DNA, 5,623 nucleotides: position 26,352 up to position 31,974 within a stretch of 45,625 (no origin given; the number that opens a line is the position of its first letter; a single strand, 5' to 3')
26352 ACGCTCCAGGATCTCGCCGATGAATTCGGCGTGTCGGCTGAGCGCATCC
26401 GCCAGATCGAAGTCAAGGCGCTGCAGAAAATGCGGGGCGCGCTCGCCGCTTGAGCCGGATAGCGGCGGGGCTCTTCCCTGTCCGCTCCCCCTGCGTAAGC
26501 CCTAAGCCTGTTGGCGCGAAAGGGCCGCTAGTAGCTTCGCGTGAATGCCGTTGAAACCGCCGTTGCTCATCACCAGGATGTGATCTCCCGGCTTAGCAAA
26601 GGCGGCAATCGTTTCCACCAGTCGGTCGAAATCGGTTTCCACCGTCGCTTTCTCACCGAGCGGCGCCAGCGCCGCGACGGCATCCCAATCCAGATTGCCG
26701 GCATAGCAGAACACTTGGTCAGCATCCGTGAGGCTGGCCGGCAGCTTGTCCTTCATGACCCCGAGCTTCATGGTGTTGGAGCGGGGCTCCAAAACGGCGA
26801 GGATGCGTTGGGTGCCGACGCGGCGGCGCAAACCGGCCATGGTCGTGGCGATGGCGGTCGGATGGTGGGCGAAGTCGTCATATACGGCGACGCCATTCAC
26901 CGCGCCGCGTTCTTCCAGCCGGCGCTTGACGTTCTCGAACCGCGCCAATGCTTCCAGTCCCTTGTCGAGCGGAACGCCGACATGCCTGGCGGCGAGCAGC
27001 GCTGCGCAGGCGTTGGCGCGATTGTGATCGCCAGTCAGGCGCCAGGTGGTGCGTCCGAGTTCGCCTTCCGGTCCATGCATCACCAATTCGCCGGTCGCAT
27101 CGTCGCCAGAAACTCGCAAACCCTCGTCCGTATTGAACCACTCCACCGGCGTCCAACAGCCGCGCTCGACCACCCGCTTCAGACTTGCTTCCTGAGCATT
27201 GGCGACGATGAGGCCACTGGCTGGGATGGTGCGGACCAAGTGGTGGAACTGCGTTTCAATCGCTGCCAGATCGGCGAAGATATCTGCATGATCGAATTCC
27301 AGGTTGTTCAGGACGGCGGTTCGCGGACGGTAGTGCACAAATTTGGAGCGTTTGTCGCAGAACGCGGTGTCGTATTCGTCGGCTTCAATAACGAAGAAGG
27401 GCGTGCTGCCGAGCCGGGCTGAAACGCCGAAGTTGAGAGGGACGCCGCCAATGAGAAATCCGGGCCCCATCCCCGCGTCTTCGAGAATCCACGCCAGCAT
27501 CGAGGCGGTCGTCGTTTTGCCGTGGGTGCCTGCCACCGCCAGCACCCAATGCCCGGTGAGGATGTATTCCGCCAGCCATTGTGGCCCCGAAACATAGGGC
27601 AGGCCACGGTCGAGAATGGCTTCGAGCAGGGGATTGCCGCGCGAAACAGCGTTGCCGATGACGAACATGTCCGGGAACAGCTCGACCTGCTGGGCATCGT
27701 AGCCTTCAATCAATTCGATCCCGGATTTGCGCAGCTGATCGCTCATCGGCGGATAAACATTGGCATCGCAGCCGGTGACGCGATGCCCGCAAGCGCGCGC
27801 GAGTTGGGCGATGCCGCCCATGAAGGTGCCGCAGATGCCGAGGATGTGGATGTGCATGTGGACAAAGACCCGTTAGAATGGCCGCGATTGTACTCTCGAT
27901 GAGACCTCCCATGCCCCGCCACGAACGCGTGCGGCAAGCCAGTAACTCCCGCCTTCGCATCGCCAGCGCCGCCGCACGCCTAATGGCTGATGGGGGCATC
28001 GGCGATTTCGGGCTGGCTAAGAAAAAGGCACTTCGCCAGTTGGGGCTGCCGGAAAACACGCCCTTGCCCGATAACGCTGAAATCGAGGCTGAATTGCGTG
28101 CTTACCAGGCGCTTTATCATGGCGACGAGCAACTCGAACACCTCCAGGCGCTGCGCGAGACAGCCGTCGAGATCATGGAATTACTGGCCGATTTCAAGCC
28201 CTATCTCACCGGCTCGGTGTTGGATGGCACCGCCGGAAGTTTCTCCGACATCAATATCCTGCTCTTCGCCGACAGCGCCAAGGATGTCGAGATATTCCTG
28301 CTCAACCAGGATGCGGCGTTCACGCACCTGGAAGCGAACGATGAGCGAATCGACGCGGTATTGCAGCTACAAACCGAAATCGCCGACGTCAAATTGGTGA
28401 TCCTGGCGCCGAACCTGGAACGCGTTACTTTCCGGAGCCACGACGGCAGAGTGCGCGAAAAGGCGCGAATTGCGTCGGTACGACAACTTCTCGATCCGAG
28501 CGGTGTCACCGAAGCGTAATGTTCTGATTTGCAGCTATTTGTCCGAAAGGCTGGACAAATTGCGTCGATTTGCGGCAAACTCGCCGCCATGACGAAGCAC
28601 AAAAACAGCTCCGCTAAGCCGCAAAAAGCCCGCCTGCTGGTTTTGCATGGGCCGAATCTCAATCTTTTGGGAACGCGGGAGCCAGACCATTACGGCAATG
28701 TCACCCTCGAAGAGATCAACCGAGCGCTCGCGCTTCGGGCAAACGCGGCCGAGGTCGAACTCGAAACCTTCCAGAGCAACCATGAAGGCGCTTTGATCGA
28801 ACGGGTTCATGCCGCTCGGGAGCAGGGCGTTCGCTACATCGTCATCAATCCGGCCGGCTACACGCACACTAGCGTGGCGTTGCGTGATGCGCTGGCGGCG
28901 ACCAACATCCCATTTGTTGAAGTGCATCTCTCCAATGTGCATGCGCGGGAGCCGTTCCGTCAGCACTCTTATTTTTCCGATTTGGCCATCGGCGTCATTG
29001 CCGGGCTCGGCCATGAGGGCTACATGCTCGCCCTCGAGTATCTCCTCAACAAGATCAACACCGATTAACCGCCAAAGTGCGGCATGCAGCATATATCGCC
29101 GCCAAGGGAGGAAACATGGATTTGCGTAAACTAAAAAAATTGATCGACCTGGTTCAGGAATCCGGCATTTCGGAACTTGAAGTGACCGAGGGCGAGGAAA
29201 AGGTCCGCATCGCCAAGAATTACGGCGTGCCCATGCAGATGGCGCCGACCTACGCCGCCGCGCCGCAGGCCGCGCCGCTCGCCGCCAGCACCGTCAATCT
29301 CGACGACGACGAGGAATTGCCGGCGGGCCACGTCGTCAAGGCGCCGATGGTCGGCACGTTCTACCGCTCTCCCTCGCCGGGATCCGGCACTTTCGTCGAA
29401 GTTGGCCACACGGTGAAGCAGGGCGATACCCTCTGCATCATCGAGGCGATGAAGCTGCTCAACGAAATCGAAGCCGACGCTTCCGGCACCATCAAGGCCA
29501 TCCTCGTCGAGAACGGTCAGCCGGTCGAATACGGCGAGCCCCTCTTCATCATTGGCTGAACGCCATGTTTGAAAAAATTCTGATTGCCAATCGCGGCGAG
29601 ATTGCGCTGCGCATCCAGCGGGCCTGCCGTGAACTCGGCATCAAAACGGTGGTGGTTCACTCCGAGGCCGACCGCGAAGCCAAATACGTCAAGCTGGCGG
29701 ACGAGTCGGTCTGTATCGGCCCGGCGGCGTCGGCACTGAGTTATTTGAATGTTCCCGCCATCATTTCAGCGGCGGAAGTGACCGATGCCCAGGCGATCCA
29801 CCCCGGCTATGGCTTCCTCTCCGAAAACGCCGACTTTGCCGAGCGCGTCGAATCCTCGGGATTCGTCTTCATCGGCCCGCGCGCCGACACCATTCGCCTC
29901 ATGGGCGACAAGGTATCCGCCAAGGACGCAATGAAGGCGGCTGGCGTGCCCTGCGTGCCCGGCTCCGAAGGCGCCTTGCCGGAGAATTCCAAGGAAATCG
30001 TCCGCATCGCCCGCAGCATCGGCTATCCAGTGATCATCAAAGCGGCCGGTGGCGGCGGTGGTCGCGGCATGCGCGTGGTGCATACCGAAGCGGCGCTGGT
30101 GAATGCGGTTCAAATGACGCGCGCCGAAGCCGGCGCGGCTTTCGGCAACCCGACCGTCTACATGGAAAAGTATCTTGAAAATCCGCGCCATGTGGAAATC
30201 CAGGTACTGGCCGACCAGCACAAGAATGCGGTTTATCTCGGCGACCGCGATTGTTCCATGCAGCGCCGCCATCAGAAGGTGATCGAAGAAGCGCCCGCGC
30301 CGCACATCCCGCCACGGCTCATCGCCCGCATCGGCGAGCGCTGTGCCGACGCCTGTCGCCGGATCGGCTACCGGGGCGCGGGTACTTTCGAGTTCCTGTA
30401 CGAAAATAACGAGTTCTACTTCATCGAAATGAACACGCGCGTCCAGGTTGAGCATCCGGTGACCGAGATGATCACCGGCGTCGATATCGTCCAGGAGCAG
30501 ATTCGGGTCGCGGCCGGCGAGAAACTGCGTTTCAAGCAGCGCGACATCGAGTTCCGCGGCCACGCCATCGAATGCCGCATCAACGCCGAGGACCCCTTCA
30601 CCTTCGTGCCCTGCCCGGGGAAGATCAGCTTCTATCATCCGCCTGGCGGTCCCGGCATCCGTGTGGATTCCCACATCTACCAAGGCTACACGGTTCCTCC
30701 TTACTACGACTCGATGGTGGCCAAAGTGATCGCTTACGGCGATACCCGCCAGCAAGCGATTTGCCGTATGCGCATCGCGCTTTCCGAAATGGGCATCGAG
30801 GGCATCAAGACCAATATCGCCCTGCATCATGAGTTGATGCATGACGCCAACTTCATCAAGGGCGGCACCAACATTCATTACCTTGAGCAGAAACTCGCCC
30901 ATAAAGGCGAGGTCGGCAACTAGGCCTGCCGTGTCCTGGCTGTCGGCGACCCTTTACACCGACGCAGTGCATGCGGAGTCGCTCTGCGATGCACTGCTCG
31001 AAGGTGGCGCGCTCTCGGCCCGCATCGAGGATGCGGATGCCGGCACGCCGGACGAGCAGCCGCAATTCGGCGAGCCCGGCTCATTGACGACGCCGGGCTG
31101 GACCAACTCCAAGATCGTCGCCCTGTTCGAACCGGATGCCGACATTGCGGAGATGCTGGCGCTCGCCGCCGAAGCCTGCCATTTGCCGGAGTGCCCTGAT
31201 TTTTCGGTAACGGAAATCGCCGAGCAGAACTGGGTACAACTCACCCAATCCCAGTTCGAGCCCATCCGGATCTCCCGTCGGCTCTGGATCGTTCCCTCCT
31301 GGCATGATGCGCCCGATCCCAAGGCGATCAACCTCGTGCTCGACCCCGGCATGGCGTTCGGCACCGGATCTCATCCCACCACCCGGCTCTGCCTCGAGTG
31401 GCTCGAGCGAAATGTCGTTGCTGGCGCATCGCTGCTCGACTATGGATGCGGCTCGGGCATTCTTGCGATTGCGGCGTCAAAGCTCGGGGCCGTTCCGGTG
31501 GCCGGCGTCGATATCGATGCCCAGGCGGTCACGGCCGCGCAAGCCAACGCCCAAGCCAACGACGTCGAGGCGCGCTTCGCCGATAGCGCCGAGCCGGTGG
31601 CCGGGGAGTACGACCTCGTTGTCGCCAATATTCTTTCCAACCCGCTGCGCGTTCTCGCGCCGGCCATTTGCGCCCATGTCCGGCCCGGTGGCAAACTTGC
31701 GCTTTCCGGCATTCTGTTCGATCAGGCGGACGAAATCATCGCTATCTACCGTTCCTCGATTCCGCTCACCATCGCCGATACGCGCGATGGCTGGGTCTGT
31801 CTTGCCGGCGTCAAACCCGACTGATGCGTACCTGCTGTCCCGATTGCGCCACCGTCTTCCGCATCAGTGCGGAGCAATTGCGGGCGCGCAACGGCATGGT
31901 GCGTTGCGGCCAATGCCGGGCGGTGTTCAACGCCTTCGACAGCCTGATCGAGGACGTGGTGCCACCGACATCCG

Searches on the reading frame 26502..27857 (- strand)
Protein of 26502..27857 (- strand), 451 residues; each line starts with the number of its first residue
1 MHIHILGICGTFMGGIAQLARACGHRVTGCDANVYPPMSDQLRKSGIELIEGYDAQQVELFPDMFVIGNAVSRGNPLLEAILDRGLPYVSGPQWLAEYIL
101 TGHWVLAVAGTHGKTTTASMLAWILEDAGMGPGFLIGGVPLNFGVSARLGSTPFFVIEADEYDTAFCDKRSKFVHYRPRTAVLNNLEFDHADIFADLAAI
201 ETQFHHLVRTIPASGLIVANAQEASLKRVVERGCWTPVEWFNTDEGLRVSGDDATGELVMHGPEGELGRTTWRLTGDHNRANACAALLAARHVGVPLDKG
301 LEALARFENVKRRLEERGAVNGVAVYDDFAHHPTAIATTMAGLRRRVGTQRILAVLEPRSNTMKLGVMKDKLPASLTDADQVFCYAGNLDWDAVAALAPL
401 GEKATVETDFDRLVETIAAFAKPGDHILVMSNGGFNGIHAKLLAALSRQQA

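Call 9: search_protein_families(library=pfam, proteins=[window:26502-27857:-], max_evalue=0.001)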
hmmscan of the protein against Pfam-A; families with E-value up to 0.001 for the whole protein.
window:26502-27857:- (451 aa): 3 families
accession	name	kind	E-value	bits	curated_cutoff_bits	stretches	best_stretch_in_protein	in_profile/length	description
PF01225.30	Mur_ligase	-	6.3e-24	84.6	21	1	2-99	1-91/95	Mur ligase family, catalytic domain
PF08245.18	Mur_ligase_M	-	5.8e-19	69.3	24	1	108-290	1-200/200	Mur ligase middle domain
PF02875.26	Mur_ligase_C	-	8e-17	62.7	28.4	1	312-433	1-127/127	Mur ligase, glutamate ligase domain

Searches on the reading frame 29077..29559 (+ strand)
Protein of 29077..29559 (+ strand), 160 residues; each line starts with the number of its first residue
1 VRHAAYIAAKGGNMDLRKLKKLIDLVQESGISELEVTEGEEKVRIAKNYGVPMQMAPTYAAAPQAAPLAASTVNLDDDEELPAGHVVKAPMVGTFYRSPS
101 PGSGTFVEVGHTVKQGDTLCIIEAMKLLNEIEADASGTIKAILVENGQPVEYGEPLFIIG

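Call 40: search_protein_families(library=pfam, proteins=[window:29077-29559:+], max_evalue=0.0001)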
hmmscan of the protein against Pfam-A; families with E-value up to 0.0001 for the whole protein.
window:29077-29559:+ (160 aa): 2 families
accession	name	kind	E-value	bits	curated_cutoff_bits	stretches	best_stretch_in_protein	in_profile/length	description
PF00364.28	Biotin_lipoyl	-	3.3e-25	88.2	22.1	1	86-159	2-73/73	Biotin-requiring enzyme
PF13533.13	Biotin_lipoyl_2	-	9.9e-09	35.3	29.8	1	131-159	3-31/32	Biotin-lipoyl like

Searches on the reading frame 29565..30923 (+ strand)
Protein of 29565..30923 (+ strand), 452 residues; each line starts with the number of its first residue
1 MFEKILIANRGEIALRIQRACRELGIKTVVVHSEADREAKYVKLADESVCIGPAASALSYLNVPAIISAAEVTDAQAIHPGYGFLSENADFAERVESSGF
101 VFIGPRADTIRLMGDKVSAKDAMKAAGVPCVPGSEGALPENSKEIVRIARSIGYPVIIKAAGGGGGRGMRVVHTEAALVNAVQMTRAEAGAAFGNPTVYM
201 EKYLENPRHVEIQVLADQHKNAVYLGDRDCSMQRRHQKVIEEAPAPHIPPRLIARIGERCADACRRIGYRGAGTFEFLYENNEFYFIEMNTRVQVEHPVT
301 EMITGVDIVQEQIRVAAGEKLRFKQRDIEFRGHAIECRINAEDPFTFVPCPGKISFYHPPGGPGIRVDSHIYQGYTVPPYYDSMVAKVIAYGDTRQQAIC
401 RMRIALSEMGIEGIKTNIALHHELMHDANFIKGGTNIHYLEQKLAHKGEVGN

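Call 40: search_protein_families(library=pfam, proteins=[window:29565-30923:+], max_evalue=0.0001)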
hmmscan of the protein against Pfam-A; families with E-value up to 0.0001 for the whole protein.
window:29565-30923:+ (452 aa): 6 families
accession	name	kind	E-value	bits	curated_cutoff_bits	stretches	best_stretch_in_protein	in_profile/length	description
PF02786.22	CPSase_L_D2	-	8.5e-83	277.5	19.8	1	115-322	1-209/211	Carbamoyl-phosphate synthase L chain, ATP binding domain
PF00289.28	Biotin_carb_N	-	8e-46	155.5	25.5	1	1-110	1-110/110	Biotin carboxylase, N-terminal domain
PF02785.25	Biotin_carb_C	-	2.2e-39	134.4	32.4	1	336-442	1-108/108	Biotin carboxylase C-terminal domain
PF02222.28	ATP-grasp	-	1.3e-07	31.9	27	1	140-293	17-163/179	ATP-grasp domain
PF07478.18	Dala_Dala_lig_C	-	4e-07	30.2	24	1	140-291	22-174/204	D-ala D-ala ligase C-terminus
PF02655.19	ATP-grasp_3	-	3.7e-05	24.3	23.2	1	114-294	2-158/160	ATP-grasp domain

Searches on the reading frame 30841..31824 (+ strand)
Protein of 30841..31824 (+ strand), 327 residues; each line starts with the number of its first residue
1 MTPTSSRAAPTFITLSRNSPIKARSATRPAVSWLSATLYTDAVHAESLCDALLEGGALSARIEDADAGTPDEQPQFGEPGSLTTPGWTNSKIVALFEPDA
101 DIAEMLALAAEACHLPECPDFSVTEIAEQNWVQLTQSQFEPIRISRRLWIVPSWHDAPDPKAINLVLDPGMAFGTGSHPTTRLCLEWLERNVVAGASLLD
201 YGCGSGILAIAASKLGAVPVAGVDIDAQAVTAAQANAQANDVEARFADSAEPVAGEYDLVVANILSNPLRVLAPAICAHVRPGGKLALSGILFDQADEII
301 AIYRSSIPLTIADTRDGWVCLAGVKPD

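Call 40: search_protein_families(library=pfam, proteins=[window:30841-31824:+], max_evalue=0.0001)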
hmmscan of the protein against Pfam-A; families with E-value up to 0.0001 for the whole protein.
window:30841-31824:+ (327 aa): 7 families
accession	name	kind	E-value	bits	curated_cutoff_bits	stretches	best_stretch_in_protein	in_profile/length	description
PF06325.19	PrmA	-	2.2e-87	293.8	22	1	33-325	2-295/296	Ribosomal protein L11 methyltransferase (PrmA)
PF05175.20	MTS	-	1.4e-11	44.7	23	1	178-263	17-105/170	Methyltransferase small domain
PF13489.12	Methyltransf_23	-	4.2e-10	40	27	1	183-290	8-118/164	Methyltransferase domain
PF13649.12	Methyltransf_25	-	5.2e-09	37.1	27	1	199-284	2-97/97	Methyltransferase domain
PF13847.12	Methyltransf_31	-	1.7e-07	31.5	27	1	195-263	4-81/145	Methyltransferase domain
PF08241.18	Methyltransf_11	-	9.2e-07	29.9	21.2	1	199-287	1-94/95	Methyltransferase domain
PF08242.18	Methyltransf_12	-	4.6e-06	27.7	30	1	199-285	1-97/98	Methyltransferase domain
